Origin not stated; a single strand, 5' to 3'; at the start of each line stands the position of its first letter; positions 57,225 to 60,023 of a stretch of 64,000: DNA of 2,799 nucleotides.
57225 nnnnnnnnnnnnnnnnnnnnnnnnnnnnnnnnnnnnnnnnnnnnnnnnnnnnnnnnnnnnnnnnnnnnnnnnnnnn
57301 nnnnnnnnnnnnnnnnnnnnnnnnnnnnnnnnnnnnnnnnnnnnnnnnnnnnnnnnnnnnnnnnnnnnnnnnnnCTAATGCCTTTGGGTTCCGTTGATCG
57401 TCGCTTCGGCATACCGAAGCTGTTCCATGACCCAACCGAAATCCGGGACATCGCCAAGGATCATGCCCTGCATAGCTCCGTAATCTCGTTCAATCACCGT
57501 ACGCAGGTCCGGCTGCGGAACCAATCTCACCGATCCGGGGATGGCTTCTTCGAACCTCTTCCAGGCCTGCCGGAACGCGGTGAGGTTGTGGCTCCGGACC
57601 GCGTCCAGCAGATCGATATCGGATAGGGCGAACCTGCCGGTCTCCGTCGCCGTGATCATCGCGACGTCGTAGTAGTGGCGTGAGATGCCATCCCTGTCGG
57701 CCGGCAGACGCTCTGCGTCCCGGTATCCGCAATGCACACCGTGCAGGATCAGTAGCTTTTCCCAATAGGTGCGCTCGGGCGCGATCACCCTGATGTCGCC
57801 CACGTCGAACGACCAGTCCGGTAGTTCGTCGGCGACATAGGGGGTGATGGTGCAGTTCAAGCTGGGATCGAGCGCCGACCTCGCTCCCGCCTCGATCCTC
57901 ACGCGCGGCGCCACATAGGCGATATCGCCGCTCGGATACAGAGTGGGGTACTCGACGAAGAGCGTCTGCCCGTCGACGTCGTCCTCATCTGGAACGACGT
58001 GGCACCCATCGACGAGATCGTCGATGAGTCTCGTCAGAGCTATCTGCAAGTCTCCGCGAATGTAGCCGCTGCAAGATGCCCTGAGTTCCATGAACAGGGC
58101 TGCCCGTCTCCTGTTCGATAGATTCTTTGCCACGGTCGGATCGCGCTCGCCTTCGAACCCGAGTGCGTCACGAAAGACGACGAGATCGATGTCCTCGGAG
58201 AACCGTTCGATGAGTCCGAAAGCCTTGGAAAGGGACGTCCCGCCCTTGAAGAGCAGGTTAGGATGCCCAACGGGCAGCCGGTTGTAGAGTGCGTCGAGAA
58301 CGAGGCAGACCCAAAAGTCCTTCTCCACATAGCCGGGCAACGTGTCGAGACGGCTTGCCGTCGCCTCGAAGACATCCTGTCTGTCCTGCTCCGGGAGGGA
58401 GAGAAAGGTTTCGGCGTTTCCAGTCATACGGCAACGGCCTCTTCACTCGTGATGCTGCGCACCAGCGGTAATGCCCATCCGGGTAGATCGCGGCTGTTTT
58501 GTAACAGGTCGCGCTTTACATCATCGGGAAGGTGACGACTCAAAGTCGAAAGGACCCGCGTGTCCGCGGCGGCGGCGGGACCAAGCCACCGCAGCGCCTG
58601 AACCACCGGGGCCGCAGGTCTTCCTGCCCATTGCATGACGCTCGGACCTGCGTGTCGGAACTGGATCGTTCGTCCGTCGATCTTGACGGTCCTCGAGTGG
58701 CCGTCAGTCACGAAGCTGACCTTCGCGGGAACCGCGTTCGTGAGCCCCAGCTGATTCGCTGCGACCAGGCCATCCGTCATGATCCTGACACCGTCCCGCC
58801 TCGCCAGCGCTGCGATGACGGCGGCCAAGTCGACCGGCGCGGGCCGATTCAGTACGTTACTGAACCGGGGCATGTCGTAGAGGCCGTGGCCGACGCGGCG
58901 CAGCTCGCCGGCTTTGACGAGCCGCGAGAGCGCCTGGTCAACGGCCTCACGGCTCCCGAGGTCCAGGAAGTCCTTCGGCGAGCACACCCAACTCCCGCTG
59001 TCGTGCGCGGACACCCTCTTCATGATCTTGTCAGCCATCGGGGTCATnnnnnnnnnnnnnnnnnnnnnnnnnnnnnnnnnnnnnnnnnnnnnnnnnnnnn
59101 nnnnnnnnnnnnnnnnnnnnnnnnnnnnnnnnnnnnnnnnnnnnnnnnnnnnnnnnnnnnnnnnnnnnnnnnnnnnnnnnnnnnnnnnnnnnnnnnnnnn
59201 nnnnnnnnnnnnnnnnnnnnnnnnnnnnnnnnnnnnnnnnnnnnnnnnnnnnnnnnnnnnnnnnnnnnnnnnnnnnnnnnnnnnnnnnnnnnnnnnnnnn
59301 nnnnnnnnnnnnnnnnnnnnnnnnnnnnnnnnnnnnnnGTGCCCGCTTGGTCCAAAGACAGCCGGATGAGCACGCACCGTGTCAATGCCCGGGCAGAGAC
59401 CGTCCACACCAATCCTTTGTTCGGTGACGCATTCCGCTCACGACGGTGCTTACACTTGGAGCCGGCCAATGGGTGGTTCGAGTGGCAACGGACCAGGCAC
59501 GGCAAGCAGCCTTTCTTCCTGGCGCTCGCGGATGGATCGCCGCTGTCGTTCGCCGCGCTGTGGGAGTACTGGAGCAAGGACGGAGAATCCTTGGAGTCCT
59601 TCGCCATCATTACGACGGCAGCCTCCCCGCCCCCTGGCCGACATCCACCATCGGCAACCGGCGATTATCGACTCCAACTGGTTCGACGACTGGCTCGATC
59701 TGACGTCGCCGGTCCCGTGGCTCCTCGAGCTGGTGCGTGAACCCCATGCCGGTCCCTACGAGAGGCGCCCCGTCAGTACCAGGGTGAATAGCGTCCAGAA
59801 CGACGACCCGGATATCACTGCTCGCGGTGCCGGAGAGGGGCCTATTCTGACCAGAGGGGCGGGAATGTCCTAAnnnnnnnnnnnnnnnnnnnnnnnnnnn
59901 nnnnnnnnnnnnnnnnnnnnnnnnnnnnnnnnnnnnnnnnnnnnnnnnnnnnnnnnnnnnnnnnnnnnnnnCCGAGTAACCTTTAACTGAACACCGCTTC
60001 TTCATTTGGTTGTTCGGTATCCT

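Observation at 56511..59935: High-GC foreign island fused to the 3' end of tRNA-Asn, with no recombinase and a decayed cargo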

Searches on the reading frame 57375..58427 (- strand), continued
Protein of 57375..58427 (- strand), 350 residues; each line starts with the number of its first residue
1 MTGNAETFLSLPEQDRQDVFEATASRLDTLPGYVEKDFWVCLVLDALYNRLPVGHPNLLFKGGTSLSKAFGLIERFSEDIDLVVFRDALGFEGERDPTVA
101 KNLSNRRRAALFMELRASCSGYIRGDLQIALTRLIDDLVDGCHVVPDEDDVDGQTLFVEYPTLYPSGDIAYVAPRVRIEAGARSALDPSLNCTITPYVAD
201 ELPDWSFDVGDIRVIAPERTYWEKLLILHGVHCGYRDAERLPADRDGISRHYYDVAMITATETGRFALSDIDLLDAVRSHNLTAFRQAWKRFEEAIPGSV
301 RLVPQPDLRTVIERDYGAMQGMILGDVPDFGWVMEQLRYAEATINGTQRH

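Call 68: find_related_loci(query=window:57375-58427:-, collection=viral_contigs, flank=6000)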
Query window:57375-58427:- (350 aa) in viral_contigs; peptide patterns used: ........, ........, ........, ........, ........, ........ (x = any residue, [..] = any of these).
54 stretches matched a pattern; 49 encode a relative of the query (tblastn E <= 1e-3); 49 distinct loci.
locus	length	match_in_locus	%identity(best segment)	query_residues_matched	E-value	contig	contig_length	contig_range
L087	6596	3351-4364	70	6-345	1e-157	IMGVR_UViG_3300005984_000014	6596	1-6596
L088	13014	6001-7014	69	6-345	3e-156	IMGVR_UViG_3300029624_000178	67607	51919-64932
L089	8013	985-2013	66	1-345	9e-154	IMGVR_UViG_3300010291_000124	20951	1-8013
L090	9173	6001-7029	66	1-345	1e-152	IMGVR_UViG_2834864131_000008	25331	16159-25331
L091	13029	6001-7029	66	1-345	4e-151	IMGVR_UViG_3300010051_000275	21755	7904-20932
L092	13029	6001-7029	65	1-345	3e-150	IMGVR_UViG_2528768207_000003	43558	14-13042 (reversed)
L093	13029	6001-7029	65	1-345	5e-150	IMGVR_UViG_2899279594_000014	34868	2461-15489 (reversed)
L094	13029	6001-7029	65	1-345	4e-150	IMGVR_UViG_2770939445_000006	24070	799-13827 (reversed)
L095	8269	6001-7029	65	1-345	4e-150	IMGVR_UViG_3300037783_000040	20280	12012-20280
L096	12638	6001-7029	64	1-345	3e-146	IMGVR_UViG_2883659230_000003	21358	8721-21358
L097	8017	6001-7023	64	6-345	2e-145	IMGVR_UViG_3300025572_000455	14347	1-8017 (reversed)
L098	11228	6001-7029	61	6-347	5e-140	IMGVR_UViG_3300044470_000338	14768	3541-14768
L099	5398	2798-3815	64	6-345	7e-131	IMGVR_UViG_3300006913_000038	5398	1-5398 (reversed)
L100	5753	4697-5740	36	6-346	6e-56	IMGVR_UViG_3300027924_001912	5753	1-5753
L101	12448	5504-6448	34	15-348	7e-48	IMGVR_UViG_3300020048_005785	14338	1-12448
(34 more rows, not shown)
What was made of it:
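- AbiE relatives occur on viral contigs (call 68).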

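Call 71: find_encoding_contigs(protein=P0122, flank=8000, max_places=10)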
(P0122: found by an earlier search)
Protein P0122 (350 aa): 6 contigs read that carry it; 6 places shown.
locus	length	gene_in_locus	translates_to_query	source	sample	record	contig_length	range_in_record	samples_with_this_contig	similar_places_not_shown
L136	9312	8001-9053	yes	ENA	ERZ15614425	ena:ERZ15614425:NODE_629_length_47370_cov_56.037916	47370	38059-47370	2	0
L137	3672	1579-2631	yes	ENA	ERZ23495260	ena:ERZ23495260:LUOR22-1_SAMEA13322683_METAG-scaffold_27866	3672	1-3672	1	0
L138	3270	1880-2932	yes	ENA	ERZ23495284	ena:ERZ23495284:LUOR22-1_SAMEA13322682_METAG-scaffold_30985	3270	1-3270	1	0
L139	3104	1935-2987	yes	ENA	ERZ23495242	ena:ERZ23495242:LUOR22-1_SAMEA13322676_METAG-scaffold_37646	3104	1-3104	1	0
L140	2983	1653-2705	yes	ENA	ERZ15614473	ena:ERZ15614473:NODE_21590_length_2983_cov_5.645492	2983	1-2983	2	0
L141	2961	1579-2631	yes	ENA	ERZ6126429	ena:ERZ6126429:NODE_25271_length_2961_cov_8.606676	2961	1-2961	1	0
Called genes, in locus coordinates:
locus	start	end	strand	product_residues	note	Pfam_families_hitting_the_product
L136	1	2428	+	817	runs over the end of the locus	PF00890:FAD_binding_2 (faint), PF01266:DAO, PF04820:Trp_halogenase (faint), PF07992:Pyr_redox_2 (faint), PF16350:FAO_M, PF01571:GCV_T, PF08669:GCV_T_C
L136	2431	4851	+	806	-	PF01266:DAO, PF07992:Pyr_redox_2 (faint), PF16350:FAO_M, PF01571:GCV_T, PF08669:GCV_T_C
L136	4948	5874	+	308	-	PF01633:Choline_kinase, PF01636:APH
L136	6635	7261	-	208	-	PF02586:SRAP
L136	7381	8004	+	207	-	PF19570:DUF6088, PF13338:AbiEi_4 (weak)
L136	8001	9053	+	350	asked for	PF08843:AbiEii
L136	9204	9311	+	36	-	?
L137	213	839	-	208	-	PF02586:SRAP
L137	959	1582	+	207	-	PF19570:DUF6088, PF13338:AbiEi_4 (weak)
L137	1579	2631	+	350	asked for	PF08843:AbiEii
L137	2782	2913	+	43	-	-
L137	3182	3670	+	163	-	?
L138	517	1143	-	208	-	PF02586:SRAP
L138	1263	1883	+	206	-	PF19570:DUF6088, PF13338:AbiEi_4 (weak)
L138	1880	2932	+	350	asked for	PF08843:AbiEii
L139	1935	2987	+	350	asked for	PF08843:AbiEii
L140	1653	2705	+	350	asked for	PF08843:AbiEii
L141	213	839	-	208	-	PF02586:SRAP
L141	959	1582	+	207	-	PF19570:DUF6088, PF13338:AbiEi_4 (weak)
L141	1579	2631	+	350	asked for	PF08843:AbiEii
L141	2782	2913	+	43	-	-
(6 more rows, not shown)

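Call 76: find_homologous_proteins(query=L086:1578-4748:-, max_evalue=1e-50)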
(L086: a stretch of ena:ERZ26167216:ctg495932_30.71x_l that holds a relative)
Query L086:1578-4748:- (1056 aa): 222 proteins with E <= 1e-50 among 8000 candidates; the best 120 are listed.
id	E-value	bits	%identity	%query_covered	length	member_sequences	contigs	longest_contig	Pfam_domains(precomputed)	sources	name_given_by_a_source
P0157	0.0e+0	2330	97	100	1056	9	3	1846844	PF13715.13,PF25183.2,PF13620.13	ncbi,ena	-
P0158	0.0e+0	2100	87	100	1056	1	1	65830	PF13715.13,PF25183.2,PF07715.21,PF13620.13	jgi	jgi:hypothetical protein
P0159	0.0e+0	1989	83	98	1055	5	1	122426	PF13715.13,PF25183.2,PF13620.13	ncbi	-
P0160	0.0e+0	1651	69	99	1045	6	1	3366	PF13715.13,PF25183.2,PF07715.21,PF13620.13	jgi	-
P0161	0.0e+0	1587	67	99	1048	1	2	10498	PF13715.13,PF25183.2,PF13620.13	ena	-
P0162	0.0e+0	1526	63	99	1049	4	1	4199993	PF13715.13,PF25183.2,PF07715.21,PF13620.13,PF00593.31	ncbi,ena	-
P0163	0.0e+0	1496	63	97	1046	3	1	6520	PF13715.13,PF25183.2,PF07715.21,PF13620.13,PF00593.31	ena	-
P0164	0.0e+0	1495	64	98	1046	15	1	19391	PF13715.13,PF25183.2,PF07715.21,PF13620.13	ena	-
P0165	0.0e+0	1481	63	97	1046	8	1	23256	PF13715.13,PF25183.2,PF07715.21,PF13620.13,PF00593.31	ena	-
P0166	0.0e+0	1477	63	98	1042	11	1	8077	PF13715.13,PF13620.13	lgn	-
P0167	0.0e+0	1474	62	98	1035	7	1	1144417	PF13715.13,PF25183.2,PF07715.21,PF13620.13,PF00593.31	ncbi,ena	-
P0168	0.0e+0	1472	62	99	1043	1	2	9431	PF13715.13,PF13620.13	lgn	-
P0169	0.0e+0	1468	62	98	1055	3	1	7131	PF13715.13,PF07715.21,PF13620.13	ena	-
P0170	0.0e+0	1466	61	99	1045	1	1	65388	PF13715.13,PF13620.13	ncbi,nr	ncbi:MAG: carboxypeptidase-like regulatory domain-containing protein [Candidatus Latescibacteria bac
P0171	0.0e+0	1466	62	99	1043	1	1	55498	PF13715.13,PF13620.13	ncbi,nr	ncbi:MAG: TonB-dependent receptor [Candidatus Latescibacteria bacterium]|nr:TonB-dependent receptor 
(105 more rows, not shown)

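Call 77: find_related_loci(query=window:57375-58427:-, collection=metagenome_contigs, flank=10000)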
Query window:57375-58427:- (350 aa) in metagenome_contigs; peptide patterns used: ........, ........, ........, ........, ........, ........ (x = any residue, [..] = any of these).
600 stretches matched a pattern (row limit reached: there are more); 573 encode a relative of the query (tblastn E <= 1e-3); the best 80 are kept; 80 distinct loci.
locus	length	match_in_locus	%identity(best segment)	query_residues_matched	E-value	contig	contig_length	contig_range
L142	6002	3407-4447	73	1-347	1e-176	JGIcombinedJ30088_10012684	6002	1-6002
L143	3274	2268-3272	58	1-335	6e-140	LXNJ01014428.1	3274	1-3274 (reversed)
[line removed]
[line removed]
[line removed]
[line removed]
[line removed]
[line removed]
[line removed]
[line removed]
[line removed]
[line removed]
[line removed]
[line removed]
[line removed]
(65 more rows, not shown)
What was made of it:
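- Tried and rejected: A scan of JGI metagenome contigs for closer donors gave nothing above 73% (call 77).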

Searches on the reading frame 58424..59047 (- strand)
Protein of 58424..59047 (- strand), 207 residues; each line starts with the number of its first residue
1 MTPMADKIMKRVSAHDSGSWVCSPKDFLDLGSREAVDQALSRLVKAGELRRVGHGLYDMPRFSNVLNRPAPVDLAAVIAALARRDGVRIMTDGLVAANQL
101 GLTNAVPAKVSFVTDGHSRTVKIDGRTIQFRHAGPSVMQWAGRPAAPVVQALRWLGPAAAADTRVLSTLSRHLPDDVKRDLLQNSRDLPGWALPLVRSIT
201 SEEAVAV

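Call 8: search_protein_families(library=pfam, proteins=[window:58424-59047:-], max_evalue=0.01)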
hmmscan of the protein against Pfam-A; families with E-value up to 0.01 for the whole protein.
window:58424-59047:- (207 aa): 3 families
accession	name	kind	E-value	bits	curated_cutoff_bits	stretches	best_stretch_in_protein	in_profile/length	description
PF19570.5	DUF6088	-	5.6e-31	108.1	25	1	7-162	1-154/172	Family of unknown function (DUF6088)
PF13338.12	AbiEi_4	-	1.6e-05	25.4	25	1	38-57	27-46/49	Transcriptional regulator, AbiEi antitoxin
PF05719.16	GPP34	-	0.0079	16.7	29.1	0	23-96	79-155/201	Golgi phosphoprotein 3 (GPP34)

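Call 28: search_protein_families(library=padloc, proteins=[window:58424-59047:-], max_evalue=0.01)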
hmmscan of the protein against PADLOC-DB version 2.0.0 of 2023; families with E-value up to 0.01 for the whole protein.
window:58424-59047:- (207 aa): 23 families
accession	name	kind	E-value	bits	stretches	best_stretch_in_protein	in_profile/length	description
PDLC02233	AbiEi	-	1.5e-61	205.7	1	3-203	3-208/214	AbiEi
PDLC02226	AbiEi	-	4.9e-57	191.1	1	4-201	3-195/202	AbiEi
PDLC02229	AbiEi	-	3.9e-16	57.8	1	4-131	3-130/131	AbiEi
PDLC02258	AbiEi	-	9.4e-10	36.9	1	4-127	67-190/196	AbiEi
PDLC02236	AbiEi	-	2.5e-09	35.1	1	32-133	27-132/207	AbiEi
PDLC02264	AbiEi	-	6.7e-09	34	1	31-129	31-126/205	AbiEi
PDLC02246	AbiEi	-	2e-07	28.8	1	23-112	27-110/230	AbiEi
PDLC02250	AbiEi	-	2.9e-07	28.5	1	28-131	24-120/197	AbiEi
PDLC02228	AbiEi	-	9.1e-07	26.4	1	37-155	53-162/216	AbiEi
PDLC02256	AbiEi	-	1.2e-06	26.6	1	37-153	29-136/174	AbiEi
PDLC02234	AbiEi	-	2e-06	25.7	1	33-132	26-122/191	AbiEi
PDLC02232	AbiEi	-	8.4e-06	23.8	1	16-141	15-137/177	AbiEi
PDLC02265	AbiEi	-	1.6e-05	22.8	1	29-130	21-113/198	AbiEi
PDLC02225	AbiEi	-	2.4e-05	22.2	1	37-137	32-117/198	AbiEi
PDLC02283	AbiEi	-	4.6e-05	21.2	1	29-130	24-116/201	AbiEi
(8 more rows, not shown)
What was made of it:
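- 58424..59047 (-): abiEi, the wHTH antitoxin and autorepressor. Intact, 207 aa. Its stop codon overlaps the abiEii start codon (ATGA). DUF6088 5.6e-31, AbiEi_4 1.6e-5, PADLOC AbiEi 1.5e-61 (calls 8, 28).
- Checked: AbiEi is 58424-59047 (-): DUF6088 5.6e-31, PADLOC AbiEi 1.5e-61 (calls 8, 28).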

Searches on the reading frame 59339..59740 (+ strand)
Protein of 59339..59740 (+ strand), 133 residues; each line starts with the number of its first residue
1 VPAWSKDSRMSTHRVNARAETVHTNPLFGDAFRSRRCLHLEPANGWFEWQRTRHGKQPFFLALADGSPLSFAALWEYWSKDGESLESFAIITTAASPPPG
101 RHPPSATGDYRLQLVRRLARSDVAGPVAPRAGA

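Call 8: search_protein_families(library=pfam, proteins=[window:59339-59740:+], max_evalue=0.01)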
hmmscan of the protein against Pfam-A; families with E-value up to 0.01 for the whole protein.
window:59339-59740:+ (133 aa): 1 family
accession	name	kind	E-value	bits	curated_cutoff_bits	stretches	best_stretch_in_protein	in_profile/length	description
PF02586.19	SRAP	-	1.6e-30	106.7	27.1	1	1-97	63-158/214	SOS response associated peptidase (SRAP)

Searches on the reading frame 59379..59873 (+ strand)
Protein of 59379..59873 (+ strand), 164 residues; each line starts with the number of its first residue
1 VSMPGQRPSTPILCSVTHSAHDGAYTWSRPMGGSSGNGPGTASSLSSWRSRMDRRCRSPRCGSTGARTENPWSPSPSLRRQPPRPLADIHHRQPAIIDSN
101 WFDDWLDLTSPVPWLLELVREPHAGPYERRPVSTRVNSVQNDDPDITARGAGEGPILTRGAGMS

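Call 8: search_protein_families(library=pfam, proteins=[window:59379-59873:+], max_evalue=0.01)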
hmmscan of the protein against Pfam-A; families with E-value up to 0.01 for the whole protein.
window:59379-59873:+ (164 aa): 1 family
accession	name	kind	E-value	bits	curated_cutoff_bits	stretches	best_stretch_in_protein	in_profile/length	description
PF02586.19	SRAP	-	4.9e-07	29.9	27.1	1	82-139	156-214/214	SOS response associated peptidase (SRAP)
